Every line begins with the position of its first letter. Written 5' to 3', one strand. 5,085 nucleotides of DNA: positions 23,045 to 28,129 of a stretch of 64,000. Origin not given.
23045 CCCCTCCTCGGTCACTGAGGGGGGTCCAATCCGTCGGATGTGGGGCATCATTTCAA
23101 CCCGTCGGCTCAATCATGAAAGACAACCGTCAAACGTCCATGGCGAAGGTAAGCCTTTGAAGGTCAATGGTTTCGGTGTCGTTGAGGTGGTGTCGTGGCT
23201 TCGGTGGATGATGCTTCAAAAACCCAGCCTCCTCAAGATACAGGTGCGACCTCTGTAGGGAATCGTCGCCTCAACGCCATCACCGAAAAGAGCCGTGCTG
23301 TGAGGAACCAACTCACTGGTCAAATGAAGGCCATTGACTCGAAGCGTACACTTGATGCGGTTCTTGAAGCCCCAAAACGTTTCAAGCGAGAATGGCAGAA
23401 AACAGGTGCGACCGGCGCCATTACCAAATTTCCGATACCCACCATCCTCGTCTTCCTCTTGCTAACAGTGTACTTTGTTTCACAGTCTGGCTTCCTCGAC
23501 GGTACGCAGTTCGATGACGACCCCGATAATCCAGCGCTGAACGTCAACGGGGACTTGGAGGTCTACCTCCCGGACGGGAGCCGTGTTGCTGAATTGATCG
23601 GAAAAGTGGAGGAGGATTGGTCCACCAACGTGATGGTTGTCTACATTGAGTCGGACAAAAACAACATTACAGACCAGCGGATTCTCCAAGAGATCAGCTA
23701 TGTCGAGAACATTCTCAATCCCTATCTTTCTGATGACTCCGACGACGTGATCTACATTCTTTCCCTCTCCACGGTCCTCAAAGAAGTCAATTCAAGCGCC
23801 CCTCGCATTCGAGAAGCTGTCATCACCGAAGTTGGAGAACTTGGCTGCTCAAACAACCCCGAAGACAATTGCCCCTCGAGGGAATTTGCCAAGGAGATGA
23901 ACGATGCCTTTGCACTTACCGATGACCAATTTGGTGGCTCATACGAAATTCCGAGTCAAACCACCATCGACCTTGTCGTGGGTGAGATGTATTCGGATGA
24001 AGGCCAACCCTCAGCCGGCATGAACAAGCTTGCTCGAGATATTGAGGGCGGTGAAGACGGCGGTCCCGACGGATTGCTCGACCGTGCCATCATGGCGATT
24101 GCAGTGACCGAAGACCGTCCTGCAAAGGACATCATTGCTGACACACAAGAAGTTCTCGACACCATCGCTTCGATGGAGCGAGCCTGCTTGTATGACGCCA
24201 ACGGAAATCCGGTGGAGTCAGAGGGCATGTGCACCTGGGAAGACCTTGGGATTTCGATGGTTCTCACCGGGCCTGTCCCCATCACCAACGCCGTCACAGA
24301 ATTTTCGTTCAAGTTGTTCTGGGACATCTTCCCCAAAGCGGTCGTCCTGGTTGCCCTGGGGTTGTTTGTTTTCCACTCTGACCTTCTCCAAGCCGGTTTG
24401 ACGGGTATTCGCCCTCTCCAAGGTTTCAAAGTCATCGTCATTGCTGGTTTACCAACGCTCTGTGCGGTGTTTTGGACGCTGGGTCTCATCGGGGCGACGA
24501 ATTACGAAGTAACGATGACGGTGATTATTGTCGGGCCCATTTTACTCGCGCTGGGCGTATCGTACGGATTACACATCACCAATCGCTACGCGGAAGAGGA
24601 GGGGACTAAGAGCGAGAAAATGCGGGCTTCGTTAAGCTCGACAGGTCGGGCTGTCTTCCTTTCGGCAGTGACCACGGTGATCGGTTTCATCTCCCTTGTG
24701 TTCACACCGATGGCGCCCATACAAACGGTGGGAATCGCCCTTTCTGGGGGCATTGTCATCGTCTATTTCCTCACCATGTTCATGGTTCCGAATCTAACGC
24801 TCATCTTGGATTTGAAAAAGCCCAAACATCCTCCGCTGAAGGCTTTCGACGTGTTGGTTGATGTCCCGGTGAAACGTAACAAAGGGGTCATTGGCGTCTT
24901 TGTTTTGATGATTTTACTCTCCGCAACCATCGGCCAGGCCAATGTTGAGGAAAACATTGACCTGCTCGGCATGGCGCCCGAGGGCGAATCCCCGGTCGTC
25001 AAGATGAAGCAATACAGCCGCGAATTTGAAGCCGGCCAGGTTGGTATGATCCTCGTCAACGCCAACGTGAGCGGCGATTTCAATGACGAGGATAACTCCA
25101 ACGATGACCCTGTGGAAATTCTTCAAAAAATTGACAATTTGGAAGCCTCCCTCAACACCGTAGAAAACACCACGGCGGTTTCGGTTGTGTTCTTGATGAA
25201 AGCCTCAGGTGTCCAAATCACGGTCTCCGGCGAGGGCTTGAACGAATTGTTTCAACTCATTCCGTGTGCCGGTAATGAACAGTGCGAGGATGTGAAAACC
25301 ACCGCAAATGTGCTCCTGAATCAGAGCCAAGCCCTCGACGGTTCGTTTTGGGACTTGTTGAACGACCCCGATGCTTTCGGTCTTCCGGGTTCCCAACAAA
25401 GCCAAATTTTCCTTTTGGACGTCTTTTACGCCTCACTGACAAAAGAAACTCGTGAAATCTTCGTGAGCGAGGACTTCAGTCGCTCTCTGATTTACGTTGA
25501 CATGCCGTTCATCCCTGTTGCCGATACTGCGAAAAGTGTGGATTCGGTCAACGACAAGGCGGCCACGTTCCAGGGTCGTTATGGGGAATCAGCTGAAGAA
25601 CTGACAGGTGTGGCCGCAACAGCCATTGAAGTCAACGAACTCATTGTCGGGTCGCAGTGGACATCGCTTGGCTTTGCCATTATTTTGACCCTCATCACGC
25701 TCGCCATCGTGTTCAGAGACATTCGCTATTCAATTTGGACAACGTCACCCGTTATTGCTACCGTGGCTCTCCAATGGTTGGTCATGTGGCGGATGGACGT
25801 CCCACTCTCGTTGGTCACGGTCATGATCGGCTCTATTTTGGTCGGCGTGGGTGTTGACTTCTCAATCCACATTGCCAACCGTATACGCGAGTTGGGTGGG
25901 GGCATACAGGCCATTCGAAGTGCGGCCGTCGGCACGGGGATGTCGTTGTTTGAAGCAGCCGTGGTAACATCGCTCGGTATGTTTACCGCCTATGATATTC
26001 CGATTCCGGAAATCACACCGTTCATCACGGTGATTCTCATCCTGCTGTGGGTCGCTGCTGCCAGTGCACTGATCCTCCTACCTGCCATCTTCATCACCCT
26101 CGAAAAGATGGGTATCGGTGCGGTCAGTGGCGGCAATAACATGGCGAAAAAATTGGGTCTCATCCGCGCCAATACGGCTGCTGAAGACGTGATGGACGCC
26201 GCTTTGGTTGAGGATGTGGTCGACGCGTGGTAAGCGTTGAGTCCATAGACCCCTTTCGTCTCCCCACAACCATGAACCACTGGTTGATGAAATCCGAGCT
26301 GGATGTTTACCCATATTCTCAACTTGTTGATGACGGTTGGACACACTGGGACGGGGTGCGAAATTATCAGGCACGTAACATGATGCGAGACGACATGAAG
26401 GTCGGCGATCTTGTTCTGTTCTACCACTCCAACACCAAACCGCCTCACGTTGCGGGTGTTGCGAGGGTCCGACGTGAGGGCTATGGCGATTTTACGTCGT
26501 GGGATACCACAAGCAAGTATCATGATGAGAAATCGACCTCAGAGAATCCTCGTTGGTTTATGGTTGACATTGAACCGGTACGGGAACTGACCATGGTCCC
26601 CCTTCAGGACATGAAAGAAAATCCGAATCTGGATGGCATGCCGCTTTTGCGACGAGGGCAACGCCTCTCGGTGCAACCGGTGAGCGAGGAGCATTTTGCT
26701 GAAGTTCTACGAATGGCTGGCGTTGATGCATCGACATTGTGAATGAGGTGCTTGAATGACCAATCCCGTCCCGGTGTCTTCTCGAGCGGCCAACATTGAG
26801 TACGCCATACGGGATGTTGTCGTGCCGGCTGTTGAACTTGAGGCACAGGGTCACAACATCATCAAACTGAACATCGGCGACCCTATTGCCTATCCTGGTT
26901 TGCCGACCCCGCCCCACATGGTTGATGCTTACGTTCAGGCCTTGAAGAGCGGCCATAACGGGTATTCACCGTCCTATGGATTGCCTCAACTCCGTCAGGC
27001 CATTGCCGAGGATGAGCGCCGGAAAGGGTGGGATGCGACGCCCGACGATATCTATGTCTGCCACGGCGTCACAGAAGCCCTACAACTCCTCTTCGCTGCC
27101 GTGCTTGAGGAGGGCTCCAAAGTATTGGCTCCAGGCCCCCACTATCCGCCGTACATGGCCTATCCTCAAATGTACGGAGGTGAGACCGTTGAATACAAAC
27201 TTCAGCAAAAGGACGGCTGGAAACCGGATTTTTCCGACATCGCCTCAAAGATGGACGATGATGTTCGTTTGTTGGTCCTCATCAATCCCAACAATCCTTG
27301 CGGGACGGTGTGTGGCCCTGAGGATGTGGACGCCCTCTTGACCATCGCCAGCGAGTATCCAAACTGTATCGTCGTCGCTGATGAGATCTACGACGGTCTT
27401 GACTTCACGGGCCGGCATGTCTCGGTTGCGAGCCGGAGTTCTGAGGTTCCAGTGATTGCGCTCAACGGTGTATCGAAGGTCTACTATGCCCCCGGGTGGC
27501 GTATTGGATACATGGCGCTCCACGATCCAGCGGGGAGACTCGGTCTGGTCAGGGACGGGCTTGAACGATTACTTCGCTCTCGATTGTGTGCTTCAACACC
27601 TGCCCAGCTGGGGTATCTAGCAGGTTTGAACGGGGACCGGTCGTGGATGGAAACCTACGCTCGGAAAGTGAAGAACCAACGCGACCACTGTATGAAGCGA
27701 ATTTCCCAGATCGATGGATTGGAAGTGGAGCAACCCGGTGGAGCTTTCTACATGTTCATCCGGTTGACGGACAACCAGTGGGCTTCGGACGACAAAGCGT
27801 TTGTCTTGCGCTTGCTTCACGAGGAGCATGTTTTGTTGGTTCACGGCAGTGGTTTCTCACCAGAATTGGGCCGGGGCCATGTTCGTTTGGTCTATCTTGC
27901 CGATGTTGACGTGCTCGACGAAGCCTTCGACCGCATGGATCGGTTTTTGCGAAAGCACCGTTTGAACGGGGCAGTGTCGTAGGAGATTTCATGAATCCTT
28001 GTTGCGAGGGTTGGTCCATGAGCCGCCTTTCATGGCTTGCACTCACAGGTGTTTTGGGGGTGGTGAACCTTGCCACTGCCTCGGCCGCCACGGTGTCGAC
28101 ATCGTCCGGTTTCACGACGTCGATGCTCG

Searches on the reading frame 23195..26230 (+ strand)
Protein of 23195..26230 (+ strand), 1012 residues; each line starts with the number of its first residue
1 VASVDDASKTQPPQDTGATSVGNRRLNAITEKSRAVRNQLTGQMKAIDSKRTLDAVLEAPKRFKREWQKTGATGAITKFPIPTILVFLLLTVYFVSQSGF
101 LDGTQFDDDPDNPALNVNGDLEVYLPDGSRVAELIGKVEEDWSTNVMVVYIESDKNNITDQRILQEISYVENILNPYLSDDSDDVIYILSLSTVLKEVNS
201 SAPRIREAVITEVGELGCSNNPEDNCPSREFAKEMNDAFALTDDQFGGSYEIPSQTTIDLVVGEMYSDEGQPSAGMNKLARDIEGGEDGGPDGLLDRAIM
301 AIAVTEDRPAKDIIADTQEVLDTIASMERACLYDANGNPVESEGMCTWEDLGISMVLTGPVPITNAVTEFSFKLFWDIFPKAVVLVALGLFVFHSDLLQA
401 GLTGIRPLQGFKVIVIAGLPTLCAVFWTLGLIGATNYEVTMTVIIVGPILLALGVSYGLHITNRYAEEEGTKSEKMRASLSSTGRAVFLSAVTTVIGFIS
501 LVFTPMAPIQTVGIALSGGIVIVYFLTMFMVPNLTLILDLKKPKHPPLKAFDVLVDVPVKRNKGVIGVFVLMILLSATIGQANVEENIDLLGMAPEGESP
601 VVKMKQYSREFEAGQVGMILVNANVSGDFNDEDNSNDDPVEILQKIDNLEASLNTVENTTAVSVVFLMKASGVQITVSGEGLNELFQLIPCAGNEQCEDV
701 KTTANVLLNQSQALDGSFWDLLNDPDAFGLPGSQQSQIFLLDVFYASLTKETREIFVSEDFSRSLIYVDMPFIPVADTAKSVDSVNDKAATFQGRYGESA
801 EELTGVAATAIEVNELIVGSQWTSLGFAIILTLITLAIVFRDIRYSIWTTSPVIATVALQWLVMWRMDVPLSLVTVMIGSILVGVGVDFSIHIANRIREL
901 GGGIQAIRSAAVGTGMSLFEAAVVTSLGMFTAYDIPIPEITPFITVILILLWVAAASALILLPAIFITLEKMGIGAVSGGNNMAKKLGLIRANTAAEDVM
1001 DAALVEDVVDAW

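Call 79: search_protein_families(library=pfam, proteins=[window:23195-26230:+], max_evalue=0.00001)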
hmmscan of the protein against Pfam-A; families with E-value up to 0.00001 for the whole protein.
window:23195-26230:+ (1012 aa): 2 families
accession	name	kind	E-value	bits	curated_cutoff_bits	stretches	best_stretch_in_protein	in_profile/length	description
PF03176.21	MMPL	-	4.9e-22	78.8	20.5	2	428-538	190-302/333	MMPL family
PF12349.14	Sterol-sensing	-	2.5e-06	27.9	22.3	1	418-532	13-130/153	Sterol-sensing domain of SREBP cleavage-activation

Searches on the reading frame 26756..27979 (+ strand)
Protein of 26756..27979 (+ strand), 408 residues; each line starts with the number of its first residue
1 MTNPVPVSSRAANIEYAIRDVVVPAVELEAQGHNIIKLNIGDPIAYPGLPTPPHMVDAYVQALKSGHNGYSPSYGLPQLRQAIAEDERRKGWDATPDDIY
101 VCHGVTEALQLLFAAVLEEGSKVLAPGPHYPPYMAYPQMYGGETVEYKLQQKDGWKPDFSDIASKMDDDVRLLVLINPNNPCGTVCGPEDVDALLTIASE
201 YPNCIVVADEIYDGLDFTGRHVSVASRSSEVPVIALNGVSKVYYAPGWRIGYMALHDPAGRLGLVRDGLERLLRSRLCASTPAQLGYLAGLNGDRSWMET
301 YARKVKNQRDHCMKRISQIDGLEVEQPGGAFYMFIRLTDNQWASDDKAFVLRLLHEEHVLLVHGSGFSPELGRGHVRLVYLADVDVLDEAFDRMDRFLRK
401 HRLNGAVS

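Call 79: search_protein_families(library=pfam, proteins=[window:26756-27979:+], max_evalue=0.00001)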
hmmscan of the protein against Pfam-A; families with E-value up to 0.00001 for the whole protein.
window:26756-27979:+ (408 aa): 1 family
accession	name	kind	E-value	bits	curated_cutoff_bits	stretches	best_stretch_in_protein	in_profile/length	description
PF00155.27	Aminotran_1_2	-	1.4e-53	182.8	19.7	1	34-385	2-352/361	Aminotransferase class I and II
